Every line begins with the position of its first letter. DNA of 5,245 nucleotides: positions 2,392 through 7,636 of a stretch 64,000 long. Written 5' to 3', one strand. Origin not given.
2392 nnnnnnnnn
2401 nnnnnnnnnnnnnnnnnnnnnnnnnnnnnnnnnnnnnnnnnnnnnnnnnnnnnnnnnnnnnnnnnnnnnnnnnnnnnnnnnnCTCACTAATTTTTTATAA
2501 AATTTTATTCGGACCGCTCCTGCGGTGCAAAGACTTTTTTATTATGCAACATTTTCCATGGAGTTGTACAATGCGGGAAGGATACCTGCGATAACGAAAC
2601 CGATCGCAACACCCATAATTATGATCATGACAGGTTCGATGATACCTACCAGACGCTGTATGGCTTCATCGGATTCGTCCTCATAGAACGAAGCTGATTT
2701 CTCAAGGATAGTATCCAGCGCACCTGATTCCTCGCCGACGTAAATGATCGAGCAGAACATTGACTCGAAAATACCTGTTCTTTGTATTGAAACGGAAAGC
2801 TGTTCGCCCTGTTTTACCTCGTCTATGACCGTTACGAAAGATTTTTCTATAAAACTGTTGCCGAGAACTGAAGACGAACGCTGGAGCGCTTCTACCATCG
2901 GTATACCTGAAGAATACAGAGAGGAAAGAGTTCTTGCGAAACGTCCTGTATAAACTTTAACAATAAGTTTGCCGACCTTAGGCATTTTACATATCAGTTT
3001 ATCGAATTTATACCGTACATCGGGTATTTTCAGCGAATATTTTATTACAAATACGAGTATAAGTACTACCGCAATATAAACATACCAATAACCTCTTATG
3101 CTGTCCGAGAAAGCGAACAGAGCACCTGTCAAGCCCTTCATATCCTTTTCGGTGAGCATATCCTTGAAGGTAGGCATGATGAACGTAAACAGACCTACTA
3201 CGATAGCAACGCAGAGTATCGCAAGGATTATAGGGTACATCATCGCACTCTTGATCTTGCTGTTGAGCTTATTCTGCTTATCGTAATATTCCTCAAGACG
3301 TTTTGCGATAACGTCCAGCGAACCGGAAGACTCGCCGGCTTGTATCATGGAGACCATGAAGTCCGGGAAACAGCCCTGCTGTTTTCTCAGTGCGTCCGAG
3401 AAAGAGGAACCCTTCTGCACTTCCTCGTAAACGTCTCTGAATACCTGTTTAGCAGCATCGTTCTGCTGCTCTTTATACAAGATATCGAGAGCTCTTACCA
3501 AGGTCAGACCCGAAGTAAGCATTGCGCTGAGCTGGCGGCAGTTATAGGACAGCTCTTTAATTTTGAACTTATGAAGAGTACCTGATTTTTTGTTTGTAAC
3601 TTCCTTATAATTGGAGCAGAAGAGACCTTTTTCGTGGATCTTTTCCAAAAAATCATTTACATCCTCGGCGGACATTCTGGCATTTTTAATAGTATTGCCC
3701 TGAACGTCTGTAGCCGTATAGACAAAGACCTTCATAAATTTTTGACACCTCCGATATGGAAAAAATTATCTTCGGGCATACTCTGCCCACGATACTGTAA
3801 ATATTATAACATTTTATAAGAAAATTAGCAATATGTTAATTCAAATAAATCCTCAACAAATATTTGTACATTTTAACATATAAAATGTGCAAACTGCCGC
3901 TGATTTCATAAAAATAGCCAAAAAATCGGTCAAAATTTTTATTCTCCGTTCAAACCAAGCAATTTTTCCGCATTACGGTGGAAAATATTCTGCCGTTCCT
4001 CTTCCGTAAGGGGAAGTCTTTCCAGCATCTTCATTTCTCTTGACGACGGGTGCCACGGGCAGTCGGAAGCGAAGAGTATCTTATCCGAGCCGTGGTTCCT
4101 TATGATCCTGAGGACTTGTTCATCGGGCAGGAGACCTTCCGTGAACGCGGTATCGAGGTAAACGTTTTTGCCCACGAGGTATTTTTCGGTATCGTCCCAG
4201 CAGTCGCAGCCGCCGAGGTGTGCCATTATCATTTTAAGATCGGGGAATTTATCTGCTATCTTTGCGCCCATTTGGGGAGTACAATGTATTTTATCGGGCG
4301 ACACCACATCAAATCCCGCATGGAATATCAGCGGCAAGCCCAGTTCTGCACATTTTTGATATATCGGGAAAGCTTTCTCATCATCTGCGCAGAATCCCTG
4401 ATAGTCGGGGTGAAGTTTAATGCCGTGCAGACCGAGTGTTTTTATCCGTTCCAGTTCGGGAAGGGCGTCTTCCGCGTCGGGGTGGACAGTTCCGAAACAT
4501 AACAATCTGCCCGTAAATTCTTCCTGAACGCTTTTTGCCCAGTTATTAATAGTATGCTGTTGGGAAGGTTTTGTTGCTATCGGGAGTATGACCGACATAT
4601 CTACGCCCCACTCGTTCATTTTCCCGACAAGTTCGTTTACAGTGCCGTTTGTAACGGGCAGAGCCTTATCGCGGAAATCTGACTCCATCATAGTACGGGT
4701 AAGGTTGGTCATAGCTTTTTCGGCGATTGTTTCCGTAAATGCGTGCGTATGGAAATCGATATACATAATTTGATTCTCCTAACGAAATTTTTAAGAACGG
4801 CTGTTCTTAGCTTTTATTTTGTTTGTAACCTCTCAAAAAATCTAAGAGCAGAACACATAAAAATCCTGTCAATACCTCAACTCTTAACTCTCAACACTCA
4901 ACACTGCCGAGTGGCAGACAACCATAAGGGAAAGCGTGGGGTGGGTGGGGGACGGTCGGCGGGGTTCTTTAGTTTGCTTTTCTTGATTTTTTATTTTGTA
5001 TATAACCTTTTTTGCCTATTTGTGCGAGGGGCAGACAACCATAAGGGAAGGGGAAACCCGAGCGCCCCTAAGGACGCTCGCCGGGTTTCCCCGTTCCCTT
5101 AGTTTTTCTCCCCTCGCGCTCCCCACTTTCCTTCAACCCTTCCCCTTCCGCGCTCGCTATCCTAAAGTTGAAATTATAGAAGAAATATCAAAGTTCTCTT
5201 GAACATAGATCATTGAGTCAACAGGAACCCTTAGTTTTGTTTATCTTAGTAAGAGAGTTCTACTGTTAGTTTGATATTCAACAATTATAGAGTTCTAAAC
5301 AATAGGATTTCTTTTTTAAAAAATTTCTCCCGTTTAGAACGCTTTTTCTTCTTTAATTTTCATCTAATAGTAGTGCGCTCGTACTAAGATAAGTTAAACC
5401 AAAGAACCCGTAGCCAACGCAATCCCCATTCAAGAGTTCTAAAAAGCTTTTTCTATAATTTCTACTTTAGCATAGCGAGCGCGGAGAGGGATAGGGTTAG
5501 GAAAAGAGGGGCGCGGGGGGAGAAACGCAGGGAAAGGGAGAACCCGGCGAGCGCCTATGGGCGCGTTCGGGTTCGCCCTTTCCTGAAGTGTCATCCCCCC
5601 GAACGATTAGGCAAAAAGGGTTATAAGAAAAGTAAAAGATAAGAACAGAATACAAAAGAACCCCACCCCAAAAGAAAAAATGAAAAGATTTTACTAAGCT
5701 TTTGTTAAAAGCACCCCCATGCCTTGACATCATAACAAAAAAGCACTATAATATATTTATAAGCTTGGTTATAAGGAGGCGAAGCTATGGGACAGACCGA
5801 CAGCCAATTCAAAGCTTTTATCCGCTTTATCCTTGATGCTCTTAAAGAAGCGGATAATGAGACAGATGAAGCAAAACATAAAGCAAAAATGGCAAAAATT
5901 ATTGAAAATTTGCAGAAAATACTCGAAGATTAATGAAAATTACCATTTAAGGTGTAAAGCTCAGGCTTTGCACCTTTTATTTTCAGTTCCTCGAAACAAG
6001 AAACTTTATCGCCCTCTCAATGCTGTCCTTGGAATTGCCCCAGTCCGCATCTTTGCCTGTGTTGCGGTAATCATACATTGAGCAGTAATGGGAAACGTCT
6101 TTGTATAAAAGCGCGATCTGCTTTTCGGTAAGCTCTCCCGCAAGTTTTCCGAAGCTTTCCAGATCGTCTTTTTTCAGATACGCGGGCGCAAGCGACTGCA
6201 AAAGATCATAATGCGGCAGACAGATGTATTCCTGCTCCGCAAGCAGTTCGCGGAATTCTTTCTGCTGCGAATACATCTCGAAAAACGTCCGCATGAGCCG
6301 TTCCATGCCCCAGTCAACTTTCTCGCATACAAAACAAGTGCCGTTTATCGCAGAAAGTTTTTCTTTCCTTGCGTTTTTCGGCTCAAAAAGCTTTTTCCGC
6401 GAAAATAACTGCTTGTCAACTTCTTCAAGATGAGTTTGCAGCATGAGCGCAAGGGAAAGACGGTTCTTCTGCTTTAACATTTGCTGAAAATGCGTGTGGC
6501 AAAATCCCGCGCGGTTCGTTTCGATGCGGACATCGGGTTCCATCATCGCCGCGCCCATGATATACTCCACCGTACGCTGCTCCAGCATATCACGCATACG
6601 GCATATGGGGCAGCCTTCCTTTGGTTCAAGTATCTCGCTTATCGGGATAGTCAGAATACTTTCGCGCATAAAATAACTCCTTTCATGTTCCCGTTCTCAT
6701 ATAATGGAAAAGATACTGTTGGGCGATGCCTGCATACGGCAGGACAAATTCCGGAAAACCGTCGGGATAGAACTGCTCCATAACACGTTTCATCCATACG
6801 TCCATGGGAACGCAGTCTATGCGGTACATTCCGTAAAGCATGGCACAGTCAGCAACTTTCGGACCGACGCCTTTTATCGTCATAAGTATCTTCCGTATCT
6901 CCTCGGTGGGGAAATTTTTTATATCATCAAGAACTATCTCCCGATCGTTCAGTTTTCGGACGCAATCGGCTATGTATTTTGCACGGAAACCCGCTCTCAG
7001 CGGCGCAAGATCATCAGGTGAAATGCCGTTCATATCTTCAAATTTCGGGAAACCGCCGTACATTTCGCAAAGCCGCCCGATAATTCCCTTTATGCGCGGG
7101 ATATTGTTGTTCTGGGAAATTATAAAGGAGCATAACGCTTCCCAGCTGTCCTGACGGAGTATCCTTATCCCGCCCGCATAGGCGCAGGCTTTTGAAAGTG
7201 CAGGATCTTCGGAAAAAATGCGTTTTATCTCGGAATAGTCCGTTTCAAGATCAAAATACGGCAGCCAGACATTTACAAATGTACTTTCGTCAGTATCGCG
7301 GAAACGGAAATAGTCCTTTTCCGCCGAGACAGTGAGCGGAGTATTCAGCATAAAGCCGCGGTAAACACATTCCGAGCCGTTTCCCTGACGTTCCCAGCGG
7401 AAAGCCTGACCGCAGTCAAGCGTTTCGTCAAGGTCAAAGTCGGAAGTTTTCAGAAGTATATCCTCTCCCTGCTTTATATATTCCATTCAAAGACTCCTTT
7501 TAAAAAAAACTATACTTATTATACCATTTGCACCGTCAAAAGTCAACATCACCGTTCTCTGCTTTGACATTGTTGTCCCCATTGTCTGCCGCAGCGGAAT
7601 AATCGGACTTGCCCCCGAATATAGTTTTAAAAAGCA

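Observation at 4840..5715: Approximately 0.85-kb nested imperfect palindrome with no coding capacity between divergent genes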

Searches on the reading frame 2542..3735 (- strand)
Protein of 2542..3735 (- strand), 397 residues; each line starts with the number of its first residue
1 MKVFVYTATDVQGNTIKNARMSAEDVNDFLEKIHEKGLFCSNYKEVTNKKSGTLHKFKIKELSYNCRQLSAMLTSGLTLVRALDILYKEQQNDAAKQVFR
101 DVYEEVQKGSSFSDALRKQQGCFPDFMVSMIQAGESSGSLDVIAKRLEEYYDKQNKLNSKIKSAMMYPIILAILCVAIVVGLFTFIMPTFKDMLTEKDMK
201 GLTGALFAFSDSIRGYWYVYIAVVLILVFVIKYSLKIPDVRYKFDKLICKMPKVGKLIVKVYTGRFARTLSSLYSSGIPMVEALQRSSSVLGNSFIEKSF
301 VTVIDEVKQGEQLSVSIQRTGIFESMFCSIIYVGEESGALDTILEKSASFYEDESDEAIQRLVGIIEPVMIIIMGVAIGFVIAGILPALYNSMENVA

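Call 10: search_protein_families(library=pfam, proteins=[window:2542-3735:-])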
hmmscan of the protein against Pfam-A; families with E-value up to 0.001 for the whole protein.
window:2542-3735:- (397 aa): 1 family
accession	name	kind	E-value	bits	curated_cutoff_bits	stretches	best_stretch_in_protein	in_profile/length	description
PF00482.28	T2SSF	-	2.4e-62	208.9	25.2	2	66-188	2-125/125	Type II secretion system (T2SS), protein F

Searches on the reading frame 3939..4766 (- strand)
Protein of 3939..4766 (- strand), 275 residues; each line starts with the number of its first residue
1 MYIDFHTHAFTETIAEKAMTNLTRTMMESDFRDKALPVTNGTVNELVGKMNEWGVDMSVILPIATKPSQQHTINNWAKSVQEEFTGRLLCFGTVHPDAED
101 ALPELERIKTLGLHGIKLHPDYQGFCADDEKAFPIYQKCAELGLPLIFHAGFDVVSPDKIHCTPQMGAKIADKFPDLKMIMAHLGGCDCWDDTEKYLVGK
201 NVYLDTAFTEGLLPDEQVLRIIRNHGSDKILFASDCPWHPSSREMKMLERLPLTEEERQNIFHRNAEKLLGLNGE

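Call 10: search_protein_families(library=pfam, proteins=[window:3939-4766:-])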
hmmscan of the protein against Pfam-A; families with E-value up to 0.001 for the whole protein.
window:3939-4766:- (275 aa): 1 family
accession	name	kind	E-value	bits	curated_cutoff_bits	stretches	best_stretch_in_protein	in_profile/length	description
PF04909.20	Amidohydro_2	-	3.8e-35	122.5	26.4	1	64-272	54-289/289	Amidohydrolase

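Call 16: find_encoding_contigs(protein=window:3939-4766:-, flank=4000, max_places=10)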
Protein window:3939-4766:- (275 aa): 2 contigs read that carry it; 2 places shown.
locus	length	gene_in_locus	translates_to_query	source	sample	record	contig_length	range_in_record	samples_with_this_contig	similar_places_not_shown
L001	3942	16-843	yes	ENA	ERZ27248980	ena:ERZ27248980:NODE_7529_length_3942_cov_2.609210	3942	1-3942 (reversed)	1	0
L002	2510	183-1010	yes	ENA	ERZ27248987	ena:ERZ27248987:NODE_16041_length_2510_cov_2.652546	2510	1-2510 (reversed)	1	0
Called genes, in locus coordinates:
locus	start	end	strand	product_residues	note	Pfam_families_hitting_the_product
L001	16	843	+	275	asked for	PF04909:Amidohydro_2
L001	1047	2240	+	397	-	PF00482:T2SSF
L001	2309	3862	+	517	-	PF11104:PilM_2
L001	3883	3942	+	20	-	?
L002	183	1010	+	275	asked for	PF04909:Amidohydro_2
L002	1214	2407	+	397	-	PF00482:T2SSF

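Call 65: find_homologous_proteins(query=window:3939-4766:-, max_evalue=1e-60)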
Query window:3939-4766:- (275 aa): 1522 proteins with E <= 1e-60 among 3452 candidates; the best 120 are listed.
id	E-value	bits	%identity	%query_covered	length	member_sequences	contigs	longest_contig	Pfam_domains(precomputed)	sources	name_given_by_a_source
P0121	1.5e-188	643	100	100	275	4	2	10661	PF04909.21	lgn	-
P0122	1.6e-157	541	84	99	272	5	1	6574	PF04909.21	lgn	-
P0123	3.1e-152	523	81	98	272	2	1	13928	PF04909.21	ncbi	-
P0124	7.5e-142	489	75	99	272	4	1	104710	PF04909.21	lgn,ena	-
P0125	2.1e-136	472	75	99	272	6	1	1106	PF04909.21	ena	-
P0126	4.6e-135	467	74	99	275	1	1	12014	PF04909.21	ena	-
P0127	7.1e-134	463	73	99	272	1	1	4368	PF04909.21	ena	-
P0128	2.9e-133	461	71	99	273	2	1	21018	PF04909.21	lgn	-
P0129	2.5e-123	429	65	100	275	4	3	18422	PF04909.21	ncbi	-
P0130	4.0e-123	428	67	99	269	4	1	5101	PF04909.21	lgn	-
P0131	1.1e-122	427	66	99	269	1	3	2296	PF04909.21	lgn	-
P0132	5.6e-122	424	67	99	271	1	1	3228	PF04909.21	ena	-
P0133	7.0e-122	424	67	99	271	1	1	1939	PF04909.21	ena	-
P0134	1.9e-121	422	65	100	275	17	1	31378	PF04909.21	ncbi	-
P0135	2.4e-121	422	66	99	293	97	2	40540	PF04909.21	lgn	-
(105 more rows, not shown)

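Call 66: find_encoding_contigs(protein=P0121, flank=10000, max_places=6)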
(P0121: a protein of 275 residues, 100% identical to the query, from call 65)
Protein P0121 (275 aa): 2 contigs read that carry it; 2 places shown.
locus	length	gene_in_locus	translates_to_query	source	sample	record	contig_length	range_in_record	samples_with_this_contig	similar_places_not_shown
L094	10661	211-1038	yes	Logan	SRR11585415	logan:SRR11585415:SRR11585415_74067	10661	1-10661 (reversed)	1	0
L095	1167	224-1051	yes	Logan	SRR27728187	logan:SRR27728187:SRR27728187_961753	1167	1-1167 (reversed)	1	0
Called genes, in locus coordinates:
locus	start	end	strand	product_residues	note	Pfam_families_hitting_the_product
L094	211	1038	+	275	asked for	PF04909:Amidohydro_2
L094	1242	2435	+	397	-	PF00482:T2SSF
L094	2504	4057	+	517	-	PF11104:PilM_2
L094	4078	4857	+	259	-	-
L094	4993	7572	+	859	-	PF23981:DUF7305 (faint)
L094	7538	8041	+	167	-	PF07963:N_methyl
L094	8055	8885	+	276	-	PF07963:N_methyl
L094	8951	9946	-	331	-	PF06750:A24_N_bact, PF01478:Peptidase_A24 (weak)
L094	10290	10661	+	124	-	?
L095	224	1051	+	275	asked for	PF04909:Amidohydro_2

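Call 67: find_encoding_contigs(protein=P0122, flank=10000, max_places=4)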
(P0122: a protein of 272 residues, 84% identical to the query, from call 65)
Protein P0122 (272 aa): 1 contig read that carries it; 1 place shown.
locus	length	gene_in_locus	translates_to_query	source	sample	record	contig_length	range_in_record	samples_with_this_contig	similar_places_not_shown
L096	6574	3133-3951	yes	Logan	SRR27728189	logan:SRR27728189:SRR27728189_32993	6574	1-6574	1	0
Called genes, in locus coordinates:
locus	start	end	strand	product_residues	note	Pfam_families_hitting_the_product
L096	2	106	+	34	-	?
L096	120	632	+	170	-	-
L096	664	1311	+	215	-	-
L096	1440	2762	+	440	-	-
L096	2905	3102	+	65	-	-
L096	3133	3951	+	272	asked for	PF04909:Amidohydro_2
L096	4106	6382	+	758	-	-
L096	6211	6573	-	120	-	?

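Call 68: find_encoding_contigs(protein=P0123, flank=10000, max_places=4)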
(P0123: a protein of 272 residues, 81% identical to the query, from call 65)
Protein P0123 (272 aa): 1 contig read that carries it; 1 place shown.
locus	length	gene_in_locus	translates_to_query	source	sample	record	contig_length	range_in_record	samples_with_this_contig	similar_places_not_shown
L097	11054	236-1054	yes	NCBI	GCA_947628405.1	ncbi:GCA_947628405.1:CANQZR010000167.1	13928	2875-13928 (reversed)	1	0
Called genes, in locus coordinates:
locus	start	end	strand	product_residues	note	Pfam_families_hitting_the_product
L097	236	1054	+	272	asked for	PF04909:Amidohydro_2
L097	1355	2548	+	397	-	PF00482:T2SSF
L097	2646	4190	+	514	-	PF11104:PilM_2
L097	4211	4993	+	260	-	-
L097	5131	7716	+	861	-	-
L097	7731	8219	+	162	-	PF07963:N_methyl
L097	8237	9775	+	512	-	PF07963:N_methyl (weak)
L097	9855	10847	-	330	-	PF06750:A24_N_bact, PF01478:Peptidase_A24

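Call 73: find_encoding_contigs(protein=P0124, flank=10000, max_places=3)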
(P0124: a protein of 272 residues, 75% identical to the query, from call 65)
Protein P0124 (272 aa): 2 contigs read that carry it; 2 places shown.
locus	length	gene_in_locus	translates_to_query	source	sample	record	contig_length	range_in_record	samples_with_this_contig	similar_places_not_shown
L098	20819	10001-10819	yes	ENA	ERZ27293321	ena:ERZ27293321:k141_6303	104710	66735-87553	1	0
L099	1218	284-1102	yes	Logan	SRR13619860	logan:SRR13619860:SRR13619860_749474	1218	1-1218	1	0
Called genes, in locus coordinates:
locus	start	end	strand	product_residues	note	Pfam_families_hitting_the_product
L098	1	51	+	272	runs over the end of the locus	-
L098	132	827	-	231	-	PF00687:Ribosomal_L1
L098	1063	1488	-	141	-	PF03946:Ribosomal_L11_N, PF00298:Ribosomal_L11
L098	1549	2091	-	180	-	PF02357:NusG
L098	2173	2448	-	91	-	PF00584:SecE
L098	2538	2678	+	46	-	-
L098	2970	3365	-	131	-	-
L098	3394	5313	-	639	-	PF02518:HATPase_c (weak), PF13589:HATPase_c_3, PF00183:HSP90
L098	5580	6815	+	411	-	PF01381:HTH_3, PF07022:Phage_CI_repr (faint), PF12844:HTH_19, PF13443:HTH_26 (faint), PF13560:HTH_31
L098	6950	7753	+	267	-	PF07934:OGG_N, PF00730:HhH-GPD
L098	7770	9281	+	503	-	-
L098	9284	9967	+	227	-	PF19538:DUF6062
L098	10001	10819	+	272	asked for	PF04909:Amidohydro_2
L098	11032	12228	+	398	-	PF00482:T2SSF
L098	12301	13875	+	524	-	PF11104:PilM_2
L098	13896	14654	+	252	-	-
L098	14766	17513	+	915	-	-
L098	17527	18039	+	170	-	PF07963:N_methyl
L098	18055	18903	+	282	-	PF07963:N_methyl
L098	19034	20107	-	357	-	PF06750:A24_N_bact, PF01478:Peptidase_A24 (weak)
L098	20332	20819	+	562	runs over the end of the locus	PF05157:MshEN, PF00437:T2SSE, PF25199:nSTAND_NTPase5 (faint)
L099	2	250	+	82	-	?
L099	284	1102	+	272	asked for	PF04909:Amidohydro_2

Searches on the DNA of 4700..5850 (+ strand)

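Call 13: search_rna_families(source=window, start=4700, end=5850, threshold=evalue, max_evalue=10)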
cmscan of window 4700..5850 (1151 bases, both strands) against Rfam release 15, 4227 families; matches with E-value up to 10: 21.
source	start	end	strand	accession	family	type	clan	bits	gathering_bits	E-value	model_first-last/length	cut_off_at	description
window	5224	5409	-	RF04128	MIR8562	Gene; miRNA;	-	26.6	211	0.016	1-242/242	no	MIR8562 microRNA precursor family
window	5531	5583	+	RF03832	mir-H4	Gene; miRNA;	-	24.3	90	0.34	1-76/76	no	mir-H4 microRNA precursor family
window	5531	5583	-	RF03832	mir-H4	Gene; miRNA;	-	23.2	90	0.58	1-76/76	no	mir-H4 microRNA precursor family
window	5042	5101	+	RF03774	mir-2110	Gene; miRNA;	-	20.9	90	0.64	1-75/75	no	mir-2110 microRNA precursor family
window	5033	5109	+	RF00802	mir-207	Gene; miRNA;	-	20.5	88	0.63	1-78/78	no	mir-207 microRNA precursor family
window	5027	5114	+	RF00771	mir-185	Gene; miRNA;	-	20.2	60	0.77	1-79/79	no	mir-185 microRNA precursor family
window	5021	5120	+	RF03946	mir-3132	Gene; miRNA;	-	20.1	84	1.7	1-75/75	no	mir-3132 microRNA precursor family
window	5022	5118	+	RF03499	mir-702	Gene; miRNA;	-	19.7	70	2.5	1-103/103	no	mir-702 microRNA precursor family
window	5044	5099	-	RF00802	mir-207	Gene; miRNA;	-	17.8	88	3.1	1-78/78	no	mir-207 microRNA precursor family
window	5724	5766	+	RF02066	STnc320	Gene; sRNA;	-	17.7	50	2.3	1-55/55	no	Salmonella enterica sRNA STnc320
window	5513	5602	+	RF00988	mir-657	Gene; miRNA;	-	17.5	69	3.1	1-86/86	no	mir-657 microRNA precursor family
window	5028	5114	-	RF03792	MIR6462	Gene; miRNA;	-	17.4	96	5.4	1-119/119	no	MIR6462 microRNA precursor family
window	5024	5117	-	RF04119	MIR1858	Gene; miRNA;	-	17.4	137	5.9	44-160/197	no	MIR1858 microRNA precursor family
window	5382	5531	-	RF02174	SMAD5-AS1_2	Gene; lncRNA;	-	17.1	50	0.16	1-129/129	no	SMAD5 antisense RNA 1 conserved region 2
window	5021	5123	+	RF00875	mir-692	Gene; miRNA;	-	17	98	4.8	1-109/109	no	mir-692 microRNA precursor family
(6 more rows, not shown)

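Call 18: search_dna_similar(query=window:4950-5680:+, collection=plasmids, mode=distant, max_evalue=0.001)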
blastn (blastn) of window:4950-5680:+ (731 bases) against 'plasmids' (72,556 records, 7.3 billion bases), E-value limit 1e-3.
No match.

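Call 19: search_dna_similar(query=window:4950-5680:+, collection=phages, mode=distant, max_evalue=0.001)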
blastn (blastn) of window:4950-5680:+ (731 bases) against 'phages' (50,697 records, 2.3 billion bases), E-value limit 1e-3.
No match.
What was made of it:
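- Tried and rejected: blastn against plasmids and phages: no match (calls 18, 19).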

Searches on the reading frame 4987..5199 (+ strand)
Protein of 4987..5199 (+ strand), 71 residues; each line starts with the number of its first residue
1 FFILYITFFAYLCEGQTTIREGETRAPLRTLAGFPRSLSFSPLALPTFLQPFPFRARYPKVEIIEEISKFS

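Call 38: find_homologous_proteins(query=window:4987-5199:+, max_evalue=0.01)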
Query seq(71 aa): no candidate shares three 5-residue words with the query. No homologue found.
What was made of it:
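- Tried and rejected: A pseudo-protein translated from the arm, searched against 5.8 billion proteins: no candidate (call 38).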

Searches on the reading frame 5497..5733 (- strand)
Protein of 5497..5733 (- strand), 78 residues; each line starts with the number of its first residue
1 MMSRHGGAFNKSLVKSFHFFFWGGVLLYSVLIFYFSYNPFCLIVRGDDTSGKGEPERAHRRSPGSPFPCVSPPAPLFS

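Call 33: find_encoding_contigs(protein=window:5497-5733:-, flank=6000, max_places=10)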
Protein window:5497-5733:- (78 aa): no gene with exactly this product is on record in the collection.
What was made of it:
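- Tried and rejected: The 78-aa ORF of the right arm is not on record (call 33).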

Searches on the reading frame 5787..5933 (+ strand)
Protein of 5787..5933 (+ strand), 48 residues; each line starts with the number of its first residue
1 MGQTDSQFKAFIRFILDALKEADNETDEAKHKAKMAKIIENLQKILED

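Call 10: search_protein_families(library=pfam, proteins=[window:5787-5933:+])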
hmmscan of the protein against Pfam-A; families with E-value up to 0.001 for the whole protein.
window:5787-5933:+ (48 aa): 0 families

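Call 77: search_protein_families(library=ncbifam, proteins=[window:5787-5930:+], max_evalue=1)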
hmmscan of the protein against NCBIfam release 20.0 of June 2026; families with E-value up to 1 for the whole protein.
seq(48 aa): 1 family
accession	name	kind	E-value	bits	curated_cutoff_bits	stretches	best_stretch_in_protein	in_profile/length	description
NF050016.1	PolyPhAMPPhtase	equivalog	0.032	12.8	800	1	8-45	211-248/472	polyphosphate:AMP phosphotransferase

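Call 78: search_protein_families(library=phrogs, proteins=[window:5787-5930:+], max_evalue=1)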
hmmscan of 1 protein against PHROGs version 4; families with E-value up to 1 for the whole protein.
seq(48 aa): 4 families
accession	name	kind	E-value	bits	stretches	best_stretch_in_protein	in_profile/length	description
phrog_14124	-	unknown function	0.056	14.3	1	16-42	19-45/62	-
phrog_6179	-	unknown function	0.064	14.9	1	9-44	19-55/93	-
phrog_33343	-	unknown function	0.084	13.7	1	11-48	70-107/146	-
phrog_11847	-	unknown function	0.31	12.3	1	4-39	28-63/77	-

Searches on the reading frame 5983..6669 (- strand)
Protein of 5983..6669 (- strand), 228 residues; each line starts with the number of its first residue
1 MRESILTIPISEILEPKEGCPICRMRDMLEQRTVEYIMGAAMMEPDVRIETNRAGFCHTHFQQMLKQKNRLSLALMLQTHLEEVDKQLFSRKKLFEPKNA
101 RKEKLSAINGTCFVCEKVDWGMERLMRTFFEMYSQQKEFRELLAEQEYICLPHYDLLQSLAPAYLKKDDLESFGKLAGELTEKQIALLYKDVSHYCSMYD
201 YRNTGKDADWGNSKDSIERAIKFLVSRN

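Call 10: search_protein_families(library=pfam, proteins=[window:5983-6669:-])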
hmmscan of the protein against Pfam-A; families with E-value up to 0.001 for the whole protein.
window:5983-6669:- (228 aa): 1 family
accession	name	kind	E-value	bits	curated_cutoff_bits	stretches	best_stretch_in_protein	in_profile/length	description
PF19538.4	DUF6062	-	1.1e-76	257.9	27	1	1-226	1-238/243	Family of unknown function (DUF6062)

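Call 34: find_encoding_contigs(protein=window:5983-6669:-, flank=6000, max_places=10)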
Protein window:5983-6669:- (228 aa): 3 contigs read that carry it; 3 places shown.
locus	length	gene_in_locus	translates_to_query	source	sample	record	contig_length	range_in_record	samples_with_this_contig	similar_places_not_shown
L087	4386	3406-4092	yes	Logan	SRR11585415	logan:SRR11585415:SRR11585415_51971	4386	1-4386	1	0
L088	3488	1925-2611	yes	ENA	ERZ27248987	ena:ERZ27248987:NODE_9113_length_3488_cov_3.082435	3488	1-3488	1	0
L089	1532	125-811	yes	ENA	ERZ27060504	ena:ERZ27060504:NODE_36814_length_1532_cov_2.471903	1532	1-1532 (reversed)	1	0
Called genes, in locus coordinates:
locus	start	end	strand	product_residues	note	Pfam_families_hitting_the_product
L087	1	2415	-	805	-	?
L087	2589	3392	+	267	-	PF07934:OGG_N, PF00730:HhH-GPD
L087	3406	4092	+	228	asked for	PF19538:DUF6062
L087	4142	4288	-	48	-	-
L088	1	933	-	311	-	?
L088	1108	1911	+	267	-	PF07934:OGG_N, PF00730:HhH-GPD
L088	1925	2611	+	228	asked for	PF19538:DUF6062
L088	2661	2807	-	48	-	-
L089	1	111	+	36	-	?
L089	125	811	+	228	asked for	PF19538:DUF6062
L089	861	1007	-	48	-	-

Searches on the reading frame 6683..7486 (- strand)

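Call 10: search_protein_families(library=pfam, proteins=[window:6683-7486:-])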
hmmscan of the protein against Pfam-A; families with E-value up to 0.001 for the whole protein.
window:6683-7486:- (267 aa): 2 families
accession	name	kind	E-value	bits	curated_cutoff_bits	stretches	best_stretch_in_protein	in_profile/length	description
PF07934.18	OGG_N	-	9e-24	84.3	23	1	10-118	2-115/115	8-oxoguanine DNA glycosylase, N-terminal domain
PF00730.31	HhH-GPD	-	1.1e-09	39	26.2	1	119-240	1-87/108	HhH-GPD superfamily base excision DNA repair protein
